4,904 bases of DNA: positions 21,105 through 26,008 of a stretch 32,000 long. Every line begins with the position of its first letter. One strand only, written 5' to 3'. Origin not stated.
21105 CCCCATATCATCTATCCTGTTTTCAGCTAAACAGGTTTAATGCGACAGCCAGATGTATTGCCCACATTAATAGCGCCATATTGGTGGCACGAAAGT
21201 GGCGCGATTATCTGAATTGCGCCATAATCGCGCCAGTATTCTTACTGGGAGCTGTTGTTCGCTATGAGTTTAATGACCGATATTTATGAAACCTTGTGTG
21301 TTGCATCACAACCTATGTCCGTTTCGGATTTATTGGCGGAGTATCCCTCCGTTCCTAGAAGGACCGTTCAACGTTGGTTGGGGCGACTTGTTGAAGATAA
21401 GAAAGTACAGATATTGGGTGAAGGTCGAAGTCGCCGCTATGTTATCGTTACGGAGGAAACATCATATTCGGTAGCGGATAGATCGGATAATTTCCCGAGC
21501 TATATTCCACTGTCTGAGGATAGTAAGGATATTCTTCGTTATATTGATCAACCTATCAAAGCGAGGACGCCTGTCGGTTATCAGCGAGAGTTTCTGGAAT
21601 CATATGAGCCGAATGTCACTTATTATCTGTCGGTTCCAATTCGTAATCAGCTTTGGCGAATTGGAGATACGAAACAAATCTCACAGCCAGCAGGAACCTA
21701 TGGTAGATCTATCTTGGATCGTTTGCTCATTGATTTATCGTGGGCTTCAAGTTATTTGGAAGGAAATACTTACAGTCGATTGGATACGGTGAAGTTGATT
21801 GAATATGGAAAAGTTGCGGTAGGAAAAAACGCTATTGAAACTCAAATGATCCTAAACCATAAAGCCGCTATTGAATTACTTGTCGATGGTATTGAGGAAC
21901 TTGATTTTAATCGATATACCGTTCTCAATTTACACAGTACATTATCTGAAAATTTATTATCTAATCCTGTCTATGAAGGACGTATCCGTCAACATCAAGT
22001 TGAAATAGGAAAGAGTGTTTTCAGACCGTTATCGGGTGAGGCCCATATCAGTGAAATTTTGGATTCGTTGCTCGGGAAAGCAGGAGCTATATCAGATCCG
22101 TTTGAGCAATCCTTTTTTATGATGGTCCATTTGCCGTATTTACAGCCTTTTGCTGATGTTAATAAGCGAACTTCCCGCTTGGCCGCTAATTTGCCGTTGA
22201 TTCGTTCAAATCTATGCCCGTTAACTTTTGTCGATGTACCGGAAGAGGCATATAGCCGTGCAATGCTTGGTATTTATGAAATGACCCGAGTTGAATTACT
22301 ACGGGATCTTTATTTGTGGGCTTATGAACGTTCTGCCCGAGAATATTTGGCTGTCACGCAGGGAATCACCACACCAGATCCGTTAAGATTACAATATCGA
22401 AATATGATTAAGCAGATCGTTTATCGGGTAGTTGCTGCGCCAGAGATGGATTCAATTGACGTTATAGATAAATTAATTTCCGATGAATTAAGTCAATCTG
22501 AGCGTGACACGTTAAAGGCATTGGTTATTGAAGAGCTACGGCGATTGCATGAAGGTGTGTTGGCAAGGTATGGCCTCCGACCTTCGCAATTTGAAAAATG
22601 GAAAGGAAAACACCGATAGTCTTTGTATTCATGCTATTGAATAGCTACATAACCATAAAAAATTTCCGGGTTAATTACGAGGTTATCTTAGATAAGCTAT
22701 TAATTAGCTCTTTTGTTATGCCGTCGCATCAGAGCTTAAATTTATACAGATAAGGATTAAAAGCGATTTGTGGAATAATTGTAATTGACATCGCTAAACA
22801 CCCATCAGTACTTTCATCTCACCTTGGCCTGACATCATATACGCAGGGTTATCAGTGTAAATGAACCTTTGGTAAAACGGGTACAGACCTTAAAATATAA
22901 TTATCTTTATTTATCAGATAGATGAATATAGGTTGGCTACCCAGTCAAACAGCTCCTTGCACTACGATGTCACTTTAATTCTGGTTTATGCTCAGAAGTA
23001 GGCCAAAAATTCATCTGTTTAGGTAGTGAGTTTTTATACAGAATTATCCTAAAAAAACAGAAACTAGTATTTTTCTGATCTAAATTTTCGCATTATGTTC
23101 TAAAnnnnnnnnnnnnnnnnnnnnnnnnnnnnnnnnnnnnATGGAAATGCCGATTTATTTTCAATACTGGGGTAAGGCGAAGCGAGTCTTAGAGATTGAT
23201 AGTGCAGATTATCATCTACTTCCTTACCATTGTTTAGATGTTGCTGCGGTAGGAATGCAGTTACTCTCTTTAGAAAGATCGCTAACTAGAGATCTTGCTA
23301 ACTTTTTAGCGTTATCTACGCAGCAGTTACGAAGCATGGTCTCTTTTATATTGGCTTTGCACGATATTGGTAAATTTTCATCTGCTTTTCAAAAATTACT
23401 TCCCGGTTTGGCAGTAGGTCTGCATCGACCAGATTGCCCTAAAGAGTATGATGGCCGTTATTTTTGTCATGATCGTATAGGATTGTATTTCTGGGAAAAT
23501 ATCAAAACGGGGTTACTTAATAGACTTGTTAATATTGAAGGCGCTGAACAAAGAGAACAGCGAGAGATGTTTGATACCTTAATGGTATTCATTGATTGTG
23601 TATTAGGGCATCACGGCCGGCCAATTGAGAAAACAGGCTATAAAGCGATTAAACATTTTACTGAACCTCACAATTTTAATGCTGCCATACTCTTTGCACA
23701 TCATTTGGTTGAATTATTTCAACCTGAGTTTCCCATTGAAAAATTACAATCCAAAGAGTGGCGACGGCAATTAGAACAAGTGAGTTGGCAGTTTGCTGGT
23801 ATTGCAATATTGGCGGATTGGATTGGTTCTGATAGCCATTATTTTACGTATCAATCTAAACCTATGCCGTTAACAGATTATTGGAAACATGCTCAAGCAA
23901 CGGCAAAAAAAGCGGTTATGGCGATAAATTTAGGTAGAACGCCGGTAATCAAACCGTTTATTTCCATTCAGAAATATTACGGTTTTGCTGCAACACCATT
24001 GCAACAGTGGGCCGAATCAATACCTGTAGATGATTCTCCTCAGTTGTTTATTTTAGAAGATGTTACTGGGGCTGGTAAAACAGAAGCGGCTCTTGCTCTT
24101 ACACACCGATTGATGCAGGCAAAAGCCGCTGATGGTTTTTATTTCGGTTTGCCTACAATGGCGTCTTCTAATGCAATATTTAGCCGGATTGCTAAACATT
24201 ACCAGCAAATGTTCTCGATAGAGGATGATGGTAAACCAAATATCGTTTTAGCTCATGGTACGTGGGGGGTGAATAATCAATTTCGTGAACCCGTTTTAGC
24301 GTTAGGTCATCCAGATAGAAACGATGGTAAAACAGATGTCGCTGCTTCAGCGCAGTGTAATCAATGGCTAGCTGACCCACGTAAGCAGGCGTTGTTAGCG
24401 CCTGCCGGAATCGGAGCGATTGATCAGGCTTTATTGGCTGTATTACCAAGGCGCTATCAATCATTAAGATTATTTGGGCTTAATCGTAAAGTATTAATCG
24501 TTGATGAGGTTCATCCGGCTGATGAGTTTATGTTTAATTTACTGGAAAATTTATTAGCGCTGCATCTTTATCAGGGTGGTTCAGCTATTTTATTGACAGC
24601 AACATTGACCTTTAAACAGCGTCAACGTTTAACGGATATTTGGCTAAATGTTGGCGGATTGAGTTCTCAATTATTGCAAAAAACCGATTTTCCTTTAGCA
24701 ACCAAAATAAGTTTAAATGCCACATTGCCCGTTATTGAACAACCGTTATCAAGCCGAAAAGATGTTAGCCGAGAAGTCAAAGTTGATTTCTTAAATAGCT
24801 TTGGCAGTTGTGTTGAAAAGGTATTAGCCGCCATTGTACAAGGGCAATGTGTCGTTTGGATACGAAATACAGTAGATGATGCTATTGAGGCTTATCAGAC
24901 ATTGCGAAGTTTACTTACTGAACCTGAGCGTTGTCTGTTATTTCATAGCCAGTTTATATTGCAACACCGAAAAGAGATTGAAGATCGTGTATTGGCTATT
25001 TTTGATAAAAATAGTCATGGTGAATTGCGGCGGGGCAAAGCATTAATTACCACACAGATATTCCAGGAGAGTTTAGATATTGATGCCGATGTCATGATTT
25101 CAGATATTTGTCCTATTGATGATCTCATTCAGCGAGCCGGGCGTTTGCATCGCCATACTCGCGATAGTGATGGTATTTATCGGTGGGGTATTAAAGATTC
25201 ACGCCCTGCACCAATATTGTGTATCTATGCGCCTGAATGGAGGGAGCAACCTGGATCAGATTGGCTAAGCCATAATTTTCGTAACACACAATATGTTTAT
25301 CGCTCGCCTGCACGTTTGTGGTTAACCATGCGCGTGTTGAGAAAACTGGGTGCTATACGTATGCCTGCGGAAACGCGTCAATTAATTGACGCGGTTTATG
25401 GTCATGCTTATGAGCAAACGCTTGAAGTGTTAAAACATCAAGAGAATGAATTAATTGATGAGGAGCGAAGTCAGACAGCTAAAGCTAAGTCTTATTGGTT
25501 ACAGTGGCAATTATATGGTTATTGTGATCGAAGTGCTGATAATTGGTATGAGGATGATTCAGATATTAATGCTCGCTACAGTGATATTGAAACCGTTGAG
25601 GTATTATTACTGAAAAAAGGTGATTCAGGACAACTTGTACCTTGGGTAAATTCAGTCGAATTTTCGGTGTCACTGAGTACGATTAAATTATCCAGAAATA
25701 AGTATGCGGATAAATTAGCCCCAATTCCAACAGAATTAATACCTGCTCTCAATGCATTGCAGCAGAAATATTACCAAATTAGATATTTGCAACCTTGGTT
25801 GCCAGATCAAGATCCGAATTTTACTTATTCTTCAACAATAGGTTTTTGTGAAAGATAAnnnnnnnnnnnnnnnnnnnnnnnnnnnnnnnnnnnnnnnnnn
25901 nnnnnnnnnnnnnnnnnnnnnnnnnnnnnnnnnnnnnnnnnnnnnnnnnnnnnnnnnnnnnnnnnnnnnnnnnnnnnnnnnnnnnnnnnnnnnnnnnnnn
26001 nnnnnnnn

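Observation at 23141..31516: Type I-E CRISPR-Cas with apparently intact interference and processing genes but no adaptation module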

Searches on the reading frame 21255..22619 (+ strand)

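Call 5: search_protein_families(library=ncbifam, proteins=[window:21255-22619:+])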
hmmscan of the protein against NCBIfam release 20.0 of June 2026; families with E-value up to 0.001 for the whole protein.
window:21255-22619:+ (454 aa): 0 families

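Call 6: search_protein_families(library=pfam, proteins=[window:21255-22619:+])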
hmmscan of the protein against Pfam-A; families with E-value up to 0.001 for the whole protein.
window:21255-22619:+ (454 aa): 1 family
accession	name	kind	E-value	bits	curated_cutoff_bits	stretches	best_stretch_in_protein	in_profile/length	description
PF02661.23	Fic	-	5.7e-09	37.1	24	1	218-314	2-92/93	Fic/DOC family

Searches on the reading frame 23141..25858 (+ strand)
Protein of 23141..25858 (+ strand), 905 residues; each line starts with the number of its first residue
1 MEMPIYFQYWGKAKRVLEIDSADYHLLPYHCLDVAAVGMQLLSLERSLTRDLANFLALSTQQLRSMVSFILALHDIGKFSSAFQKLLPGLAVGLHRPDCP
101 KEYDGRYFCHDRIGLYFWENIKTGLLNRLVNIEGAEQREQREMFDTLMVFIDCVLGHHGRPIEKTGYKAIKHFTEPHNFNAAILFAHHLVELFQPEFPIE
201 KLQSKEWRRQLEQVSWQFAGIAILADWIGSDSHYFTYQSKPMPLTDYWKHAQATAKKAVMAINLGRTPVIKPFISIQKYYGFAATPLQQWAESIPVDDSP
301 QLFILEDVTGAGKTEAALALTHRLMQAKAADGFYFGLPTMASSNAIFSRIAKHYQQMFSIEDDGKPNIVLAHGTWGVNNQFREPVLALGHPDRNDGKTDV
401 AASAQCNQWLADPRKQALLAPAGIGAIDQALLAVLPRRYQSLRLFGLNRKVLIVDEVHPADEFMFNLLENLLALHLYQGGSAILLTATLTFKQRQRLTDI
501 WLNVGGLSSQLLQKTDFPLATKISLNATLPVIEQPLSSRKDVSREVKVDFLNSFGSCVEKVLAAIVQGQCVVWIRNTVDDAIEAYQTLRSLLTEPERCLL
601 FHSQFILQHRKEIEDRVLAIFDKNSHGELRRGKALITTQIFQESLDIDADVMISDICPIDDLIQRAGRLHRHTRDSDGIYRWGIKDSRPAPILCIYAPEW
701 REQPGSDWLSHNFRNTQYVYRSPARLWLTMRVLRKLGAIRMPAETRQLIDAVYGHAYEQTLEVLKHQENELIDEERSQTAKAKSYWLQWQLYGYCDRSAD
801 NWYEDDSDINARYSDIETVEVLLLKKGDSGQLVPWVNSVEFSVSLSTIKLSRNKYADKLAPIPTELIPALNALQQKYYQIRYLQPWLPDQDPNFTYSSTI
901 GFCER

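Call 5: search_protein_families(library=ncbifam, proteins=[window:23141-25858:+])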
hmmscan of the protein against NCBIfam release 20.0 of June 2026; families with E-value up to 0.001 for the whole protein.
window:23141-25858:+ (905 aa): 4 families
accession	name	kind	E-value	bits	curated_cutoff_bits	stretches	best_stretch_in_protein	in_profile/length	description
NF007248.0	PRK09694.1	equivalog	6.7e-131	438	569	1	2-790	3-765/878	CRISPR-associated helicase/endonuclease Cas3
TIGR01587.1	cas3_core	equivalog_domain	9.2e-55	186.2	102.45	1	303-689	2-339/358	CRISPR-associated helicase Cas3'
TIGR01596.1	cas3_HD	equivalog_domain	1.9e-30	106.2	43.45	1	27-230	1-177/178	CRISPR-associated endonuclease Cas3''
TIGR02621.3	cas3_GSU0051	exception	7.2e-21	74.7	400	1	451-677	170-378/854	type I-G CRISPR-associated helicase/endonuclease Cas3g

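Call 6: search_protein_families(library=pfam, proteins=[window:23141-25858:+])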
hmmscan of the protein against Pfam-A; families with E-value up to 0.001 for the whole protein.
window:23141-25858:+ (905 aa): 4 families
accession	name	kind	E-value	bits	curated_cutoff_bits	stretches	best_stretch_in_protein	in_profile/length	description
PF18019.7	Cas3_HD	-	1.4e-39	136.7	23.1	1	10-235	1-207/207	Cas3, HD domain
PF22590.2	Cas3-like_C_2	-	2.6e-35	121.4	27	1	567-674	1-106/106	CRISPR-associated nuclease/helicase Cas3, C-terminal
PF04851.21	ResIII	-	5.8e-05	23.5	22.5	1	298-462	21-139/164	Type III restriction enzyme, res subunit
PF00271.37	Helicase_C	-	0.00019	22.1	23.5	1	567-672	14-109/110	Helicase conserved C-terminal domain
